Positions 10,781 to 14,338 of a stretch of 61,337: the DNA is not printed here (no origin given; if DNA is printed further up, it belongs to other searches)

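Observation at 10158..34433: ECF sigma factor, transmembrane Ser/Thr kinase and a 6.7k-aa secreted giant arranged as one co-directional unit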

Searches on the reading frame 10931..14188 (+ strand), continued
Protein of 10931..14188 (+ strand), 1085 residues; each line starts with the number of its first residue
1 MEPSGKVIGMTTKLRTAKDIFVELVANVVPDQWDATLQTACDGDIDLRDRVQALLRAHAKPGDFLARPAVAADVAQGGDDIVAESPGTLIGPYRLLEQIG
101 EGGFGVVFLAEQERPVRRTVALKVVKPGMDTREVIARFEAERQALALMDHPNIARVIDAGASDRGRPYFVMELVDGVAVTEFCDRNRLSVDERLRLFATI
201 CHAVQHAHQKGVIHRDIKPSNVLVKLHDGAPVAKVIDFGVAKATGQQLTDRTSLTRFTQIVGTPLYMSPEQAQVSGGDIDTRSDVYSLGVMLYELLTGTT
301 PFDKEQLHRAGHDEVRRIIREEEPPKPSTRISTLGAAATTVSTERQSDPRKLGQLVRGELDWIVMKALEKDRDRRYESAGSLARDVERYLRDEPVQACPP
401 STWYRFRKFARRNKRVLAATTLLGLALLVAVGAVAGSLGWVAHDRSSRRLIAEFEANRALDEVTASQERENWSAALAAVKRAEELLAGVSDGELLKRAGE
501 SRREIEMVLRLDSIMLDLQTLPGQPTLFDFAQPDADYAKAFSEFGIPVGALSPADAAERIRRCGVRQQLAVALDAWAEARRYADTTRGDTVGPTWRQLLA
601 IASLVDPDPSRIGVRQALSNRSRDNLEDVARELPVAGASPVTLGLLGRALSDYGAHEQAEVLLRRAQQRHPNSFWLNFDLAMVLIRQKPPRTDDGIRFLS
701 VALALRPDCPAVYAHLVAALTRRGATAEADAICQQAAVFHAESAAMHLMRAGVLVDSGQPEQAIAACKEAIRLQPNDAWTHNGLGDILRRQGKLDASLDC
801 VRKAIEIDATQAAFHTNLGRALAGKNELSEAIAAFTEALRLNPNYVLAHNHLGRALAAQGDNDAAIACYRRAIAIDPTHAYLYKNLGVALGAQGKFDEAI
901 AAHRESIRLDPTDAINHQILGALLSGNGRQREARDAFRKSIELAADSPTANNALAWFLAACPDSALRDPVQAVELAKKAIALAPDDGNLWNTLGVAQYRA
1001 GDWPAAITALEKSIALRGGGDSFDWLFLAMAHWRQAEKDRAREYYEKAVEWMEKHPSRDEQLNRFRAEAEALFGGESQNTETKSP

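Call 17: find_related_loci(query=A1, collection=genome_contigs, flank=10000)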
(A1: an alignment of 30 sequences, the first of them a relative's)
Query A1 (1076 aa) in genome_contigs; peptide patterns used: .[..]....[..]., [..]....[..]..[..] (x = any residue, [..] = any of these).
600 stretches matched a pattern (row limit reached: there are more); 600 encode a relative of the query (tblastn E <= 1e-3); the best 80 are kept; 80 distinct loci.
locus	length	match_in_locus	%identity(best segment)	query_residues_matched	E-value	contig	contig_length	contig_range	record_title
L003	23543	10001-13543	40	21-1075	0e+0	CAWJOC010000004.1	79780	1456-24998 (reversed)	MAG: uncultured Planctomycetaceae bacterium isolate MFD02840.bin.1.420 genome assembly, contig: contig_116949, whole gen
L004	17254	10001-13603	43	1-1065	0e+0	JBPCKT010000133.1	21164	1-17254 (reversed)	MAG: Pirellulaceae bacterium isolate TH_ant_mag_59 S1Ck127_3578301_flag_0_multi_21.9900_len_21164, whole genome shotgun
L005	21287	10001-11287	59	28-447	6e-163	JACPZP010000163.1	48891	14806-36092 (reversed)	MAG: Planctomycetota bacterium isolate NC_groundwater_892_Pr1_S2p5_60_19 Montesol18_S2p5_coassembly_scaffold_1026234, wh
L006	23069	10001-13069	58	1-1065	1e-159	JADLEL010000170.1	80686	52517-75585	MAG: Pirellulales bacterium isolate SJ322 c_000001503995, whole genome shotgun sequence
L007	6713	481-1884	55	7-475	8e-159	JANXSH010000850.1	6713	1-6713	MAG: Planctomycetia bacterium isolate 336R_metabat_93 336R_k141_2028316, whole genome shotgun sequence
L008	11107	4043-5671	52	1-535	3e-158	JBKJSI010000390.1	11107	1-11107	MAG: Pirellulaceae bacterium isolate ant_bin.573 k117_277934, whole genome shotgun sequence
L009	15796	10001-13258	60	9-1065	3e-157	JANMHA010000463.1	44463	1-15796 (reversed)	MAG: Pirellula sp. isolate OTE_70_metabat_354 OTE_70_k141_840679, whole genome shotgun sequence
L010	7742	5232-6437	60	8-405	5e-156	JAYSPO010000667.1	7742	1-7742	MAG: Candidatus Kuenenia sp. isolate GFS_11547 GFS_11547_666, whole genome shotgun sequence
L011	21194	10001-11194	62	28-427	3e-155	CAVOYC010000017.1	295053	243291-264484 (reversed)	MAG: uncultured Planctomycetota bacterium isolate MFD09964.bin.2.7 genome assembly, contig: contig_23030, whole genome s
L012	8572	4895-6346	52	1-464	3e-154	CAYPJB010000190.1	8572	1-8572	MAG TPA_asm: uncultured Bacteroidales bacterium isolate binchicken_co197_566 genome assembly, contig: NODE_15973_length_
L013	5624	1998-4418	53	11-1054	2e-155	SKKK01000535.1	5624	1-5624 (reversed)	MAG: Planctomycetaceae bacterium isolate CSSed162cmA_153 CSSed16-2cmA-71788, whole genome shotgun sequence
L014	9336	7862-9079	62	28-431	9e-153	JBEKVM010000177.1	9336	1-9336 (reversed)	MAG: Verrucomicrobiota bacterium isolate SPRUCE 604 SPRUCE_604_177, whole genome shotgun sequence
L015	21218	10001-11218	60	21-423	7e-151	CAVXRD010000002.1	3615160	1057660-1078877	MAG: uncultured Verrucomicrobiae bacterium isolate MFD09671.bin.1.3 genome assembly, contig: contig_27447, whole genome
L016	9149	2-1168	63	38-428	7e-152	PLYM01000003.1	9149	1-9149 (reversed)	MAG: Planctomycetaceae bacterium isolate palsa_1355 73.20120700_P3D.270_contig_447500, whole genome shotgun sequence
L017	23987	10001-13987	56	12-1065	4e-150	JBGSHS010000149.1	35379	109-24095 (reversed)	MAG: Pirellulaceae bacterium isolate JTS-AC110 k141_3966836, whole genome shotgun sequence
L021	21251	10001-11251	55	7-423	4e-148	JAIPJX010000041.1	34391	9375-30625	MAG: Verrucomicrobia bacterium isolate Tobar12.5m-G45 Tobar12-5m-C873, whole genome shotgun sequence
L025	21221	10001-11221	58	9-405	4e-147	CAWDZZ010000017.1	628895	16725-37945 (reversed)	MAG: uncultured Isosphaeraceae bacterium isolate MFD05521.bin.2.25 genome assembly, contig: contig_36926, whole genome s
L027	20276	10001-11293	56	26-459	6e-146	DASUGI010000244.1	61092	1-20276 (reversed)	MAG TPA_asm: Verrucomicrobiia bacterium isolate SMAG_U1401 k141_907727, whole genome shotgun sequence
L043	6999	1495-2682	58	28-408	1e-140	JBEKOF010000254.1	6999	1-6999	MAG: Verrucomicrobiota bacterium isolate SPRUCE 434 SPRUCE_434_254, whole genome shotgun sequence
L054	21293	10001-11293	49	26-472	2e-136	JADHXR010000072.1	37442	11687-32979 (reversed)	MAG: Phycisphaerae bacterium isolate BS750m-G58 BS-750m-C1104, whole genome shotgun sequence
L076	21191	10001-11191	54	3-405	3e-128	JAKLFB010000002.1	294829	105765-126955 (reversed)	MAG: Verrucomicrobia bacterium isolate RA.bin147 RA.bin147_2, whole genome shotgun sequence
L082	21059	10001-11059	58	59-405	1e-128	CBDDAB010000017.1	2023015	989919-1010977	MAG: Verrucomicrobiales bacterium isolate 1b63dff0-0cb6-4c50-a596-4a9ec44ed05b genome assembly, contig: contig_17, whole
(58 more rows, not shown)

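Call 21: search_protein_families(library=pfam, proteins=[L006:13377-17804:+, L016:3185-9148:+, L043:3842-6997:+, L082:17370-20846:+, L076:13460-16045:+, L021:13665-16103:+, L054:13583-15910:+, L027:13113-15437:+, L025:13951-16149:+], max_evalue=0.001)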
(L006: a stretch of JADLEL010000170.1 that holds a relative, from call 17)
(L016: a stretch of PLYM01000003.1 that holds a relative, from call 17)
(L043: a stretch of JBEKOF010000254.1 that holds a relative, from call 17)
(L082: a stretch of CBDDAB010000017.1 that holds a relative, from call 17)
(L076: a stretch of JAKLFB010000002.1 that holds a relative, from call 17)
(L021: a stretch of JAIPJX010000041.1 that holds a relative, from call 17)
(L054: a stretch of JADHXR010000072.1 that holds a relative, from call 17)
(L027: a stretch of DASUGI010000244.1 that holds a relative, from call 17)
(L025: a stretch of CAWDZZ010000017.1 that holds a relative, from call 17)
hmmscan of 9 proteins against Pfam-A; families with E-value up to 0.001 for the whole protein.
L006:13377-17804:+ (1475 aa): 1 family
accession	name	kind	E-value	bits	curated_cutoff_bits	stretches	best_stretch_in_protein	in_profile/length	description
PF07589.16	PEP-CTERM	-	7.7e-06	26.2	20.7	1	1435-1460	1-24/24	PEP-CTERM motif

L016:3185-9148:+ (1988 aa): 2 families
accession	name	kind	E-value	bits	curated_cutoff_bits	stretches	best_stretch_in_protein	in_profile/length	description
PF03160.20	Calx-beta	-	1.7e-27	96.3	27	1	1705-1817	3-118/119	Calx-beta domain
PF13229.12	Beta_helix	-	8.2e-13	48.7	25.9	2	263-425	36-157/158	Right handed beta helix region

L043:3842-6997:+ (1052 aa): 0 families

L082:17370-20846:+ (1158 aa): 2 families
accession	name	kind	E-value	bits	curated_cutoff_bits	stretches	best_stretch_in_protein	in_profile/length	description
PF03583.20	LIP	-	1.3e-13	51.4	23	1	883-1152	24-276/286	Secretory lipase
PF00326.27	Peptidase_S9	-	1.1e-06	28.8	22.6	1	881-957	10-86/213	Prolyl oligopeptidase family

L076:13460-16045:+ (861 aa): 5 families
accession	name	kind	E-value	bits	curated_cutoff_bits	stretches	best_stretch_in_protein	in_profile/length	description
PF08757.17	CotH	-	1.7e-58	199.1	23.8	1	226-525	1-293/322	CotH kinase protein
PF11721.14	Malectin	-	2e-17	64.1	23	1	681-786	44-163/163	Malectin domain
PF13405.12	EF-hand_6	-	1.3e-08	34.2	25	0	151-175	3-27/30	EF-hand domain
PF00036.39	EF-hand_1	-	4.2e-06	26.4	25.4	0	130-151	6-27/29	EF hand domain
PF13202.12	EF-hand_5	-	4e-05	23.3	25.9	0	133-146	8-21/25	EF hand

L021:13665-16103:+ (812 aa): 9 families
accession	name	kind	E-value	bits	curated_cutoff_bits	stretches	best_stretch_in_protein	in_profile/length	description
PF12796.13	Ank_2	-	1.9e-43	147.3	27.3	3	129-228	1-87/90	Ankyrin repeats (3 copies)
PF00023.36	Ank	-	1.2e-41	138.8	21.1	4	201-228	2-29/33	Ankyrin repeat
PF13637.12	Ank_4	-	1.8e-31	107.9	22.7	4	32-81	1-50/50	Ankyrin repeats (many copies)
PF13606.12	Ank_3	-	5.2e-29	97.1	22.3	1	267-297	2-30/30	Ankyrin repeat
PF13857.12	Ank_5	-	1.2e-18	67.5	27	1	54-98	9-53/56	Ankyrin repeats (many copies)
PF07635.16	PSCyt1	-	3.5e-16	60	22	1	716-775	1-59/59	Planctomycete cytochrome C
PF24521.3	Ank_KRIT1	-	2.3e-07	31.1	80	0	27-90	45-113/149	KRIT1 ankyrin-repeats domain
PF13243.12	SQHop_cyclase_C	-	3.5e-06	26.7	26.1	1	566-676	166-267/319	Squalene-hopene cyclase C-terminal domain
PF13249.12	SQHop_cyclase_N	-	1.2e-05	25.1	26.2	1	555-619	41-105/291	Squalene-hopene cyclase N-terminal domain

L054:13583-15910:+ (775 aa): 1 family
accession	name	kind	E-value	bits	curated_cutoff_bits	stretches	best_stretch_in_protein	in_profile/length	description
PF07676.18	PD40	-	2.5e-13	50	20.9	1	88-128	1-38/38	WD40-like Beta Propeller Repeat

L027:13113-15437:+ (774 aa): 3 families
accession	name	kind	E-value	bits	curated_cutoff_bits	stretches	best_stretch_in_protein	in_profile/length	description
PF12768.13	Rax2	-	2e-14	54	28.8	1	406-546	33-177/254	Rax2 C-terminal beta propeller domain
PF17164.10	DUF5122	-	2.8e-11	43.9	27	0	268-289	4-25/36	Domain of unknown function (DUF5122) beta-propeller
PF19565.4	DUF6087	-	4.4e-08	33.8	27.1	0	81-108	42-69/99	Family of unknown function (DUF6087)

L025:13951-16149:+ (732 aa): 2 families
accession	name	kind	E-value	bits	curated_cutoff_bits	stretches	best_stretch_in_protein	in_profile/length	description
PF25778.1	DUF7948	-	9.9e-59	199.4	27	1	54-250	1-214/214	Domain of unknown function (DUF7948)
PF06739.17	SBBP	-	7.7e-33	112.6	20.5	3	321-357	1-38/38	Beta-propeller repeat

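Call 32: find_related_loci(query=window:10931-14188:+, collection=metagenome_contigs, flank=10000)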
Query window:10931-14188:+ (1085 aa) in metagenome_contigs; peptide patterns used: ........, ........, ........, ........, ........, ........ (x = any residue, [..] = any of these).
600 stretches matched a pattern (row limit reached: there are more); 591 encode a relative of the query (tblastn E <= 1e-3); the best 80 are kept; 80 distinct loci.
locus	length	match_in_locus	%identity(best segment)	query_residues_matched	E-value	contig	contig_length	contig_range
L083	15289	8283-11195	47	1-1082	0e+0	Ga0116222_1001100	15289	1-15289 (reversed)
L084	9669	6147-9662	42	10-1074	0e+0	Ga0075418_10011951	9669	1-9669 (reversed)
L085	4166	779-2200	63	30-486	0e+0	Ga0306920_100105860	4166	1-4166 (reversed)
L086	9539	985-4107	38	7-1050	4e-176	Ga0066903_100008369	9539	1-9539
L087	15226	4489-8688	40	10-1044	5e-175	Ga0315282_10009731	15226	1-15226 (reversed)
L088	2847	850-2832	49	20-650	0e+0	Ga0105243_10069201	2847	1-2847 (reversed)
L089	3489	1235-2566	62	17-469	4e-177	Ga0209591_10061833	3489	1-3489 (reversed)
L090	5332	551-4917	63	83-494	3e-166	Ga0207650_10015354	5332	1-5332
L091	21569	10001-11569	53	6-545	2e-162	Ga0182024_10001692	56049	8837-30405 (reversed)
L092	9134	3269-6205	38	1-955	2e-162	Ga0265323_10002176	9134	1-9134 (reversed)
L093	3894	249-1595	59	35-462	4e-169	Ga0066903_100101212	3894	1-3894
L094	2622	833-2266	55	4-494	2e-173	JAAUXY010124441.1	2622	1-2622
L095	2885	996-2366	58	17-485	4e-172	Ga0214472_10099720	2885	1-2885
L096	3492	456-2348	56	10-1073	8e-170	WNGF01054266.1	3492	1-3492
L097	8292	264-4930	60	10-1085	3e-161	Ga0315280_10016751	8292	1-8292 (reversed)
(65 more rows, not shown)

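Call 79: find_encoding_contigs(protein=P0105, flank=10000, max_places=2)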
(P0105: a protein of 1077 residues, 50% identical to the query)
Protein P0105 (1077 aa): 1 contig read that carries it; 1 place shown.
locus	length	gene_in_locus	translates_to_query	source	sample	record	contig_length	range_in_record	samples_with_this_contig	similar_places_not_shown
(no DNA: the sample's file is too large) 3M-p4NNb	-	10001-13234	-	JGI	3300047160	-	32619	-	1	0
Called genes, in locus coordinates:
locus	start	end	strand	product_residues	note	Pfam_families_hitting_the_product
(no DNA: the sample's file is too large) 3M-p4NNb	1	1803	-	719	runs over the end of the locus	PF00069:Pkinase, PF07714:PK_Tyr_Ser-Thr, PF13428:TPR_14 (faint), PF00515:TPR_1 (faint), PF07719:TPR_2 (faint), PF13424:TPR_12 (faint), PF13181:TPR_8 (faint)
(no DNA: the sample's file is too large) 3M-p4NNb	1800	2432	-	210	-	PF07638:Sigma70_ECF (weak), PF08281:Sigma70_r4_2, PF04545:Sigma70_r4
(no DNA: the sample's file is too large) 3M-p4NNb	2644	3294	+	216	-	PF07638:Sigma70_ECF, PF08281:Sigma70_r4_2, PF04545:Sigma70_r4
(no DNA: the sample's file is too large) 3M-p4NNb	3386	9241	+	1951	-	PF00069:Pkinase, PF07714:PK_Tyr_Ser-Thr, PF00069:Pkinase, PF12895:ANAPC3 (faint), PF25175:Beta-prop_WDR5, PF23381:Beta-prop_IFT122_1st, PF25174:Beta-prop_THOC3, PF13371:TPR_9 (weak), +13 more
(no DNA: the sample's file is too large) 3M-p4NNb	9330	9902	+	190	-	PF07638:Sigma70_ECF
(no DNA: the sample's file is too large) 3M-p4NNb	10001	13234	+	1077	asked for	PF00069:Pkinase, PF07714:PK_Tyr_Ser-Thr, PF13432:TPR_16, PF00515:TPR_1, PF13414:TPR_11, PF13424:TPR_12, PF00515:TPR_1, PF13414:TPR_11, +43 more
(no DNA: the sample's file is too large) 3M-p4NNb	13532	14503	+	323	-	-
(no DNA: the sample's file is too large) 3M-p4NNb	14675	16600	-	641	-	PF00069:Pkinase, PF03109:ABC1 (faint), PF07714:PK_Tyr_Ser-Thr, PF01636:APH (faint)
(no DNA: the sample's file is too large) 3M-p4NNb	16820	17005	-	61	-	-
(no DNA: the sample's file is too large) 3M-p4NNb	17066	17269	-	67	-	-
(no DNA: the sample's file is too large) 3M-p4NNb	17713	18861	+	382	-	PF13646:HEAT_2 (faint)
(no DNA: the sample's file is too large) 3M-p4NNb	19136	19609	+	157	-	PF10604:Polyketide_cyc2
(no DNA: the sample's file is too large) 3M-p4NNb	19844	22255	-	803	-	PF00413:Peptidase_M10 (weak), PF04151:PPC (weak)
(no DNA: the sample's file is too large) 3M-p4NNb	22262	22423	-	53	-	-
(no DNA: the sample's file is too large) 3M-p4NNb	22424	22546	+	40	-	-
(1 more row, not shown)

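Call 80: find_encoding_contigs(protein=P0067, flank=10000, max_places=2)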
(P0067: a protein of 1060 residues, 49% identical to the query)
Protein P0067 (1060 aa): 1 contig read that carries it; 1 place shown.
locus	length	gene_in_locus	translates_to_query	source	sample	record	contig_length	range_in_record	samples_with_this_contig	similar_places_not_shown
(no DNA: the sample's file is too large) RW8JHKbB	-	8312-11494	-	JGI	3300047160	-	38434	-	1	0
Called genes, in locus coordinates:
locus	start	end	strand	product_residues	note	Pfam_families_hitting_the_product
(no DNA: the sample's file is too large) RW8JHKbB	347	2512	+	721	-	PF00069:Pkinase, PF07714:PK_Tyr_Ser-Thr, PF13431:TPR_17 (faint), PF00515:TPR_1 (faint), PF13414:TPR_11 (faint), PF13424:TPR_12 (faint), PF07719:TPR_2 (weak), PF13432:TPR_16 (weak), +7 more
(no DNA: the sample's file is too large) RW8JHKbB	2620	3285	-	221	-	PF04079:SMC_ScpB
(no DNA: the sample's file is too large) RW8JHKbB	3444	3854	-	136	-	PF04238:DUF420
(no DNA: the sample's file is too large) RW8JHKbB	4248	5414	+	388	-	-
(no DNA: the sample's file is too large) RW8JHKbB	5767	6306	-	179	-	-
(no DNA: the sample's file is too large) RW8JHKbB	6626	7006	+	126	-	PF05099:TerB (faint)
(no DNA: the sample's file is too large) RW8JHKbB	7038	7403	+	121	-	-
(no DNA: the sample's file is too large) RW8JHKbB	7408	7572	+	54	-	PF07638:Sigma70_ECF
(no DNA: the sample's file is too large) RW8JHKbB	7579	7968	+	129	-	PF07638:Sigma70_ECF, PF08281:Sigma70_r4_2 (weak)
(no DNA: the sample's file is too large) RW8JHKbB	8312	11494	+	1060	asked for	PF00069:Pkinase, PF07714:PK_Tyr_Ser-Thr, PF00515:TPR_1, PF13414:TPR_11, PF13424:TPR_12, PF13432:TPR_16, PF13414:TPR_11, PF13424:TPR_12, +43 more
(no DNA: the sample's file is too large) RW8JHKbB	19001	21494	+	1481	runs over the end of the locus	PF25023:TEN_YD-shell, PF05593:RHS_repeat (weak), PF24595:DUF7619, PF17210:SdrD_B, PF13946:DUF4214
